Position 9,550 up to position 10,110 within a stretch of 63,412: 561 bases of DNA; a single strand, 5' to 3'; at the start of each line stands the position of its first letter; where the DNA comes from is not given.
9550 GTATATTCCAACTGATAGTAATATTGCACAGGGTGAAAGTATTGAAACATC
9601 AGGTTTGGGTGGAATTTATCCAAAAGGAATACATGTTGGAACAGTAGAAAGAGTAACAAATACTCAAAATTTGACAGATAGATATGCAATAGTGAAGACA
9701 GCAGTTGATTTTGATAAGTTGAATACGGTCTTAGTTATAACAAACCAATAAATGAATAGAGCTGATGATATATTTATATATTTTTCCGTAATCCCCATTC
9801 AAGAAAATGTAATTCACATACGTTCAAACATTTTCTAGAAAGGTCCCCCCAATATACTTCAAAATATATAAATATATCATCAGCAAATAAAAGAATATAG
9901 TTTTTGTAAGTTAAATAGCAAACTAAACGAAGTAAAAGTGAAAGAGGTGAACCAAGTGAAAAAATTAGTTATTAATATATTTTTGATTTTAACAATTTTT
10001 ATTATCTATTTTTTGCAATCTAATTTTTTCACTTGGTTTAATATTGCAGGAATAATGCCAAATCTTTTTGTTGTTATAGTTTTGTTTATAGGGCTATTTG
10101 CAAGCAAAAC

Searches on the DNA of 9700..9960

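Call 92: search_rna_families(source=window, start=9700, end=9960, threshold=evalue, max_evalue=1)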
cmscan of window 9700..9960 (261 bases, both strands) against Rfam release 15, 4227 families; matches with E-value up to 1: 2.
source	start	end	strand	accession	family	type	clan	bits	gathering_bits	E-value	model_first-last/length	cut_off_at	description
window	9759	9884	-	RF04154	mir-1277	Gene; miRNA;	-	24.3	81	0.019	1-78/78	no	mir-1277 microRNA precursor family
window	9755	9888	-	RF03692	MIR827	Gene; miRNA;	CL00143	17.9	65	0.72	1-125/125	no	MIR827 microRNA precursor family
